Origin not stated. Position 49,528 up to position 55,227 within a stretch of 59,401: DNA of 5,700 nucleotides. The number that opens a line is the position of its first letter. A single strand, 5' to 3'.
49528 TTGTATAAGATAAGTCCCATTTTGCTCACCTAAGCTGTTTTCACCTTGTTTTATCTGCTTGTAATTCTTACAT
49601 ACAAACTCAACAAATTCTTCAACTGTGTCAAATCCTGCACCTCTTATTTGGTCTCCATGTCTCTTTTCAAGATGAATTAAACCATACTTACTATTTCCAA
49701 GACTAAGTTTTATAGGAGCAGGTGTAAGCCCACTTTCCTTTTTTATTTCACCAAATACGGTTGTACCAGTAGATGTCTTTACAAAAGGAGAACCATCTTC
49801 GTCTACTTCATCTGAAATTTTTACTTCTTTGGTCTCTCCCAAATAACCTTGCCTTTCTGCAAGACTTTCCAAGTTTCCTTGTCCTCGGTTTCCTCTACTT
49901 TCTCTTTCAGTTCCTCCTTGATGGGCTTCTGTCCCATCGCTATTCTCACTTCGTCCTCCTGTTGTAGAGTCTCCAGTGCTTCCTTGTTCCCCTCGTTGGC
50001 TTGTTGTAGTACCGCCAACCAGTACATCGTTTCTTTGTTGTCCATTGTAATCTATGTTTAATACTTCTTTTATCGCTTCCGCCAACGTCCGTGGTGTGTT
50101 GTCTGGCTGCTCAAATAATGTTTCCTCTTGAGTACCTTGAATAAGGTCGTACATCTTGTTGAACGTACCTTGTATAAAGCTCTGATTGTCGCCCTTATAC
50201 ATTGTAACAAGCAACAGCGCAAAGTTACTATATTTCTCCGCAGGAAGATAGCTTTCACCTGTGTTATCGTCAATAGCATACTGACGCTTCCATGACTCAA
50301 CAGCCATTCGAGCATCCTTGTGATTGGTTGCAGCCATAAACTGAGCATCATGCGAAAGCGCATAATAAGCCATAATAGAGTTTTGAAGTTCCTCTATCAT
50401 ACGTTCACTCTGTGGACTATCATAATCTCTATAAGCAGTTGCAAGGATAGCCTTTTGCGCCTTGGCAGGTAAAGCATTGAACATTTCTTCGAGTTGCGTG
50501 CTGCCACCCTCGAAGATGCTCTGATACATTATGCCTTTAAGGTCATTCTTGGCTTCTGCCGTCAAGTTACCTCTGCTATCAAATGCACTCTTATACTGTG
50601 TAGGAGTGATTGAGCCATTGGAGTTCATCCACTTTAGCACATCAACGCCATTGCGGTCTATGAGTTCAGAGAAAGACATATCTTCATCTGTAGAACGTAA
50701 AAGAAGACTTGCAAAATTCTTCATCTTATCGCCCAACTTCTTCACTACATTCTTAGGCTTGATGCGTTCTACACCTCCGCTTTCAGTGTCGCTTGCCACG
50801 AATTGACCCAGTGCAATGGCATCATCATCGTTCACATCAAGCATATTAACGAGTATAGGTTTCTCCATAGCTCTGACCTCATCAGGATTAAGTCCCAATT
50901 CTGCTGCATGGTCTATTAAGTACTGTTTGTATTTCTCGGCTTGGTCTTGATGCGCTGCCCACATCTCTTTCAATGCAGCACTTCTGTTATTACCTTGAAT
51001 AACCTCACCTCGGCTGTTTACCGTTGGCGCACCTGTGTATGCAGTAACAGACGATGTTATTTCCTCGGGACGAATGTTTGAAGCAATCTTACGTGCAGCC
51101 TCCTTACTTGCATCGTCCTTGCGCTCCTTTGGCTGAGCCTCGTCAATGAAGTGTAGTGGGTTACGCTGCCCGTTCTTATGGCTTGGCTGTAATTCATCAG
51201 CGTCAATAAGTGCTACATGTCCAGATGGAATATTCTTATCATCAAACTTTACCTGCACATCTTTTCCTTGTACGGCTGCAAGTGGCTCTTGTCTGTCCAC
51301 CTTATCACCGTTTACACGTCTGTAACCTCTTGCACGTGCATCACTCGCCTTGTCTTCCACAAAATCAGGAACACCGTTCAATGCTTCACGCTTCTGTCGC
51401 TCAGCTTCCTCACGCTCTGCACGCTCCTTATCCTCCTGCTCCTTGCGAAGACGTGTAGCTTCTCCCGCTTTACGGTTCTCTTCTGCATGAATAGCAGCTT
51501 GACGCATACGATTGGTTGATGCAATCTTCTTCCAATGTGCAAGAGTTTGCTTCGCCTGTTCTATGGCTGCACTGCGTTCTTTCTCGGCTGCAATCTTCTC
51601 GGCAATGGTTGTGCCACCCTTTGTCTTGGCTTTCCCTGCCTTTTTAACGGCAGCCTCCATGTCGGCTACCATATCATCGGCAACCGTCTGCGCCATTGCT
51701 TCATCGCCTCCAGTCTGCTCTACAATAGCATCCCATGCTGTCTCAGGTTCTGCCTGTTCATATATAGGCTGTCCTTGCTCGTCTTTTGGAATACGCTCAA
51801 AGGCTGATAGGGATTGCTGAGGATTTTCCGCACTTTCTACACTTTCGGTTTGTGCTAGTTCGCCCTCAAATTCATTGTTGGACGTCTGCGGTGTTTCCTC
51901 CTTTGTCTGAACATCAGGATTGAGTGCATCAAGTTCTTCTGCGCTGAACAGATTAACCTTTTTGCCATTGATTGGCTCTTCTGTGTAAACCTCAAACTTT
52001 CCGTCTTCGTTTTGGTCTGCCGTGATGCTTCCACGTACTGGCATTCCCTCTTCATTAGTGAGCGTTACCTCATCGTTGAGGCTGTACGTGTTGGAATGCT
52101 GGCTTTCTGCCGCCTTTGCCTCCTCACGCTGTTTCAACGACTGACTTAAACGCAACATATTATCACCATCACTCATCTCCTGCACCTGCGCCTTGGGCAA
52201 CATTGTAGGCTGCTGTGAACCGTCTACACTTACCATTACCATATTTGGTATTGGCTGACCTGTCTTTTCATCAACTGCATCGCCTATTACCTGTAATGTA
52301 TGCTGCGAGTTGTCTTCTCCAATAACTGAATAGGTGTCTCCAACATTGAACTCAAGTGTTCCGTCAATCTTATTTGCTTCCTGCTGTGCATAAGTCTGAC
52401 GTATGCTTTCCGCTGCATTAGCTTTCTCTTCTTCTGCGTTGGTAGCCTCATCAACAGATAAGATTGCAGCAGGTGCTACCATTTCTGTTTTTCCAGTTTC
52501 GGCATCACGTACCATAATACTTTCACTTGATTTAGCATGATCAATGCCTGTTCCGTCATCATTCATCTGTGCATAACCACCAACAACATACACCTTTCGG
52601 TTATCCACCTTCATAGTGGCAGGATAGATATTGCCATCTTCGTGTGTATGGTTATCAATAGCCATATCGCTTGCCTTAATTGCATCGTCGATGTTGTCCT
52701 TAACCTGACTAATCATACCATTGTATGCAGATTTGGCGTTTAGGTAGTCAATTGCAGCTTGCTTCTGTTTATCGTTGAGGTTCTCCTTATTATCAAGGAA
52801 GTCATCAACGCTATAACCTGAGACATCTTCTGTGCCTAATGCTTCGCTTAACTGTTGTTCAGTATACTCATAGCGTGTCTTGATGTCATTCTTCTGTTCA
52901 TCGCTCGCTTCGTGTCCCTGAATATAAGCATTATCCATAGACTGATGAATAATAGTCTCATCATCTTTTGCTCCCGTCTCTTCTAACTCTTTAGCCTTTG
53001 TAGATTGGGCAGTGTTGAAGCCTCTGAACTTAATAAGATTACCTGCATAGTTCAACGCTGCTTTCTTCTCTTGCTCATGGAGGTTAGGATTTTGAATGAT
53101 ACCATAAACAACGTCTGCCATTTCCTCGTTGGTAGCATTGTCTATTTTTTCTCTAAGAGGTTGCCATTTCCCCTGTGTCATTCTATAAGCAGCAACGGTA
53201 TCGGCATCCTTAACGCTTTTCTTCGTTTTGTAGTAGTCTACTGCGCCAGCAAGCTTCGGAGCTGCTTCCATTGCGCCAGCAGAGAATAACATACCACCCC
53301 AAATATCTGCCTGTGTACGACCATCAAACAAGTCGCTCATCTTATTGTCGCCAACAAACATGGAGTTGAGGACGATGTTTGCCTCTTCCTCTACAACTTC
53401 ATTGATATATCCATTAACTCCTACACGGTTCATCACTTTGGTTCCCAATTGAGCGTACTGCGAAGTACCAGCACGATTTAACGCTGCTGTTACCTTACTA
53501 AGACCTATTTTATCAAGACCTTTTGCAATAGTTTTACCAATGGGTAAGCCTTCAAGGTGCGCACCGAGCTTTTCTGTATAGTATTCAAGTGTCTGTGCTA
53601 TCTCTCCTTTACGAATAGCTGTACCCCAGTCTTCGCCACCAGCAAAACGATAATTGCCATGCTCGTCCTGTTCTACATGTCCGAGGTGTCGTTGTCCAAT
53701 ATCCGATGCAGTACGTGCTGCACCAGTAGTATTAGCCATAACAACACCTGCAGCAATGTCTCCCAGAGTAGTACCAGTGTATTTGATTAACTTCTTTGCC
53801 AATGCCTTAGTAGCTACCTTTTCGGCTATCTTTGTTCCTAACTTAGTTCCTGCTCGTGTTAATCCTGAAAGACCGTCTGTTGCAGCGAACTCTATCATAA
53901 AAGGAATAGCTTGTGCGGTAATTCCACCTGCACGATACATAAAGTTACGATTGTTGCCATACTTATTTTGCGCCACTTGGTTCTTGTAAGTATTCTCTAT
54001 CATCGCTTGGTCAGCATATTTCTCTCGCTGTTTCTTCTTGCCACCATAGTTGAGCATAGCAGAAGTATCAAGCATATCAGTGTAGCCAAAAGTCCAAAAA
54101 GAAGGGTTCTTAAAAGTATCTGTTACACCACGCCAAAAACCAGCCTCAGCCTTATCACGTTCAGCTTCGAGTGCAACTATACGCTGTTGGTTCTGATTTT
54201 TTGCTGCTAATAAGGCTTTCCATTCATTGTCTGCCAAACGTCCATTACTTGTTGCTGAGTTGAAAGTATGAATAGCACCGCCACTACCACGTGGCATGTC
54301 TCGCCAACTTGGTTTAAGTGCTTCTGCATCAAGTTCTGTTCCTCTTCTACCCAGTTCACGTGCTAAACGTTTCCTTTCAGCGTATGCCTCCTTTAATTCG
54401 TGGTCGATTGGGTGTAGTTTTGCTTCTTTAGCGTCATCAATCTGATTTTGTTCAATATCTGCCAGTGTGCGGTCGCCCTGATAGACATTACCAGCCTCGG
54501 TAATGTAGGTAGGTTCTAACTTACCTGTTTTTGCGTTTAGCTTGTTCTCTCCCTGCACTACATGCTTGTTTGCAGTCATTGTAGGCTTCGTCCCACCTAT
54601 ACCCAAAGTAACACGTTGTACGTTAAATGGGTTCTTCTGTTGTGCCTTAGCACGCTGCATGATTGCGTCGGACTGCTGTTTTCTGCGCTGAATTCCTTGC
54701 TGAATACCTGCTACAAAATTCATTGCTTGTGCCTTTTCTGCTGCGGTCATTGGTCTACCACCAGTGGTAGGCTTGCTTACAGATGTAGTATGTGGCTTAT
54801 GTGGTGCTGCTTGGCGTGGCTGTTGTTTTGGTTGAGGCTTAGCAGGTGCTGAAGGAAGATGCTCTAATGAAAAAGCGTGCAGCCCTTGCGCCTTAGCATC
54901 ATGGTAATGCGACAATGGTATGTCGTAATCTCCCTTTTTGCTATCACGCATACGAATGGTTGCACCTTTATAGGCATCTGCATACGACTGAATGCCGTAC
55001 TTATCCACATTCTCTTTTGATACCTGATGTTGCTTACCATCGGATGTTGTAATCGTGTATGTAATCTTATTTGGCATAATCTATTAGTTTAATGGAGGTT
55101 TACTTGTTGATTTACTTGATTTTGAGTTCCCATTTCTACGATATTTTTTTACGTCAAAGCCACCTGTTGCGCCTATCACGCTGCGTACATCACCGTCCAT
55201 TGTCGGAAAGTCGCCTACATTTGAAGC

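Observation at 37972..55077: One 5701-aa ORF (29% of the genome) encodes a polyvalent protein with at least six enzymatic modules, between the portal and internal-virion genes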

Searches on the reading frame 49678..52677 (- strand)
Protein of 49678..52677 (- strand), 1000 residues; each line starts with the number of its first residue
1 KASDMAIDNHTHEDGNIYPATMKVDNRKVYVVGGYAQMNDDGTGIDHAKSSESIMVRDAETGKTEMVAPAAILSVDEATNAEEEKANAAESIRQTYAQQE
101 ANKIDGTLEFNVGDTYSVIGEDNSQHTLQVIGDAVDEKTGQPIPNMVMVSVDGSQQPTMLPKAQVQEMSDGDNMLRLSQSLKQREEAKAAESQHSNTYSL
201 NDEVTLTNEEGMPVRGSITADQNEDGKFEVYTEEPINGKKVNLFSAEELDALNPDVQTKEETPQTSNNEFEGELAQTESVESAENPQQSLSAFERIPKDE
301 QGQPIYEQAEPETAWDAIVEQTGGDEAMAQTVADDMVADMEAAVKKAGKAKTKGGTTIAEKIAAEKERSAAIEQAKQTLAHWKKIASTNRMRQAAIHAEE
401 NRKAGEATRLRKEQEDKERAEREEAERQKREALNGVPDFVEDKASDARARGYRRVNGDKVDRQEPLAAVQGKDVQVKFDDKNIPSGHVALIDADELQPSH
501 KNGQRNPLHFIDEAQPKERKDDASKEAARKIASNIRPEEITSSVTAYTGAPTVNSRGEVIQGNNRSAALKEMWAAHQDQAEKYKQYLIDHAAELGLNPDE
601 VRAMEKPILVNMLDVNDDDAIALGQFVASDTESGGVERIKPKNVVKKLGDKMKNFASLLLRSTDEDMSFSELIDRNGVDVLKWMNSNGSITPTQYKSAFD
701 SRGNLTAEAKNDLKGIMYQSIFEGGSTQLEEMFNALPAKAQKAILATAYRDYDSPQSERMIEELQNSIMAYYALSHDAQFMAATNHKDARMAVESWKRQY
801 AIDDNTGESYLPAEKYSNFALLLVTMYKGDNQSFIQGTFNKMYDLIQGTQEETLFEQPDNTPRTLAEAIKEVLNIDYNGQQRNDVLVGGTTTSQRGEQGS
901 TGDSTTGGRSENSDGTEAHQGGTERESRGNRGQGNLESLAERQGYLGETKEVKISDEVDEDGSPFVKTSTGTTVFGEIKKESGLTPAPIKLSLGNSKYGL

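Call 5: search_protein_families(library=pfam, proteins=[window:49678-52677:-], max_evalue=0.1)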
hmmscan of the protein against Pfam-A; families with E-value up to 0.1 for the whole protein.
window:49678-52677:- (1000 aa): 1 family
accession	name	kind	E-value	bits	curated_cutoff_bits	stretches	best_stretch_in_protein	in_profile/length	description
PF18763.7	ddrB-ParB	-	1.5e-26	93.4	27.6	1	487-612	9-119/121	ddrB-like ParB superfamily domain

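Call 6: search_protein_families(library=phrogs, proteins=[window:49678-52677:-], max_evalue=0.01)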
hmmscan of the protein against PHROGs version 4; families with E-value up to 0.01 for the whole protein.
window:49678-52677:- (1000 aa): 4 families
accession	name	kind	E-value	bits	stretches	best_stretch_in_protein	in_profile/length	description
phrog_14770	-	unknown function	5.2e-51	173.7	1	710-924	2-169/3427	-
phrog_5143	-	unknown function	7.1e-24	84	1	468-618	248-396/2204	-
phrog_2299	-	unknown function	1e-15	57.8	1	491-611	47-165/995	-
phrog_14693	-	unknown function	3.5e-10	40.6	1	573-612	4-44/326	-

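Call 29: search_protein_families(library=ncbifam, proteins=[window:49678-52677:-], max_evalue=0.1)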
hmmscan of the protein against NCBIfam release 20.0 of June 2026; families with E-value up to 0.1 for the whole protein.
window:49678-52677:- (1000 aa): 0 families

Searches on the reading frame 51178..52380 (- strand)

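Call 19: search_protein_families(library=pfam, proteins=[window:51178-52380:-], max_evalue=5)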
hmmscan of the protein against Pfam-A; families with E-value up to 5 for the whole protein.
window:51178-52380:- (401 aa): 1 family
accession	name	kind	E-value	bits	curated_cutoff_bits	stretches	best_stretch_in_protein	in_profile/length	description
PF18329.7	SGBP_B_XBD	-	0.31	11.6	26.4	1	60-152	25-107/186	Surface glycan-binding protein B xyloglucan binding domain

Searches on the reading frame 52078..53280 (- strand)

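Call 19: search_protein_families(library=pfam, proteins=[window:52078-53280:-], max_evalue=5)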
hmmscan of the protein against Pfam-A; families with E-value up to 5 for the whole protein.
window:52078-53280:- (401 aa): 3 families
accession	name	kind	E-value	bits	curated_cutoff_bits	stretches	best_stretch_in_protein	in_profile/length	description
PF24037.1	DUF7346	-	0.041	14.4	28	1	250-295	17-62/139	Family of unknown function (DUF7346)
PF06003.18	SMN_Tudor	-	0.047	14.2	22.7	1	213-230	14-32/58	Survival motor neuron protein (SMN), Tudor domain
PF07646.21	Kelch_2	-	0.19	12.3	21.3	1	219-262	3-38/48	Kelch motif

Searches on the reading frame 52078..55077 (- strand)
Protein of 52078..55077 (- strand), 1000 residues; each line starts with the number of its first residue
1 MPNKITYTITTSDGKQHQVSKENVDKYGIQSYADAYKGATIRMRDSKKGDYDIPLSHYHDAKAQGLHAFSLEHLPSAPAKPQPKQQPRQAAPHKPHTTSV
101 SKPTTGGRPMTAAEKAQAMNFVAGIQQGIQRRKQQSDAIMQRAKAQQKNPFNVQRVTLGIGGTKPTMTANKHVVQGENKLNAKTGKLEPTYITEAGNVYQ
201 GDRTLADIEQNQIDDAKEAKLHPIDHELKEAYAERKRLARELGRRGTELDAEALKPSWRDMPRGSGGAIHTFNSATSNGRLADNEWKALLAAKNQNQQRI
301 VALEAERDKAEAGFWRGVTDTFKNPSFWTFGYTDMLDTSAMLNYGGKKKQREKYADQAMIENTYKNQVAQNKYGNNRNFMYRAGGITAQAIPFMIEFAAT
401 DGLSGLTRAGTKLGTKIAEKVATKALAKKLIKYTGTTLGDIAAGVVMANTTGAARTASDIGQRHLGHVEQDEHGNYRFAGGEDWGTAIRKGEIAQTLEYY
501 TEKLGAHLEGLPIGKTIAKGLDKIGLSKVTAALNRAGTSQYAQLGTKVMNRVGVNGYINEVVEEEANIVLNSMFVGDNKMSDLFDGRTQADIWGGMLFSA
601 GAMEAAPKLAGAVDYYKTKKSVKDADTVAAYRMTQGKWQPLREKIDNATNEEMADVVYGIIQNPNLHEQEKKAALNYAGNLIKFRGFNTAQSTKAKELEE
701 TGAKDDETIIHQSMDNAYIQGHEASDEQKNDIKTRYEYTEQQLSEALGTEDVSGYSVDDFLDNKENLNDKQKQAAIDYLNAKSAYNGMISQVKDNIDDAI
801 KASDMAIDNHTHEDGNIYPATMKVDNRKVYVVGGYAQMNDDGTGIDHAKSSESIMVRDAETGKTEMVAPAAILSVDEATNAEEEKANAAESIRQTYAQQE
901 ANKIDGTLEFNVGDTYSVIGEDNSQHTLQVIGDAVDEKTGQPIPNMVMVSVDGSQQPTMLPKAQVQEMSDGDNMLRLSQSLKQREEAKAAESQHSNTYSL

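Call 5: search_protein_families(library=pfam, proteins=[window:52078-55077:-], max_evalue=0.1)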
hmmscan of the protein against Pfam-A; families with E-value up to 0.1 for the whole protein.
window:52078-55077:- (1000 aa): 2 families
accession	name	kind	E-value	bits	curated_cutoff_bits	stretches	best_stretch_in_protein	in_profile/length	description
PF18827.6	LPD14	-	0.00019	21.9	27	1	500-601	6-117/136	Large polyvalent protein-associated domain 14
PF06003.18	SMN_Tudor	-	0.023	15.2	22.7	0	812-829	14-32/58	Survival motor neuron protein (SMN), Tudor domain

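Call 6: search_protein_families(library=phrogs, proteins=[window:52078-55077:-], max_evalue=0.01)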
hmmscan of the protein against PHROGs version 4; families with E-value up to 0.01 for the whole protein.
window:52078-55077:- (1000 aa): 0 families

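Call 29: search_protein_families(library=ncbifam, proteins=[window:52078-55077:-], max_evalue=0.1)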
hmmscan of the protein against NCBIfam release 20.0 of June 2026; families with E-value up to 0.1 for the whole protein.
window:52078-55077:- (1000 aa): 0 families

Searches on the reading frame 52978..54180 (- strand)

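Call 19: search_protein_families(library=pfam, proteins=[window:52978-54180:-], max_evalue=5)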
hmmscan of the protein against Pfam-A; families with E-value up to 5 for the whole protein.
window:52978-54180:- (401 aa): 1 family
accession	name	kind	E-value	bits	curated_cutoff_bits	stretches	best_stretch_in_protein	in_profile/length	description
PF18827.6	LPD14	-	0.00018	21.9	27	1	201-307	6-121/136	Large polyvalent protein-associated domain 14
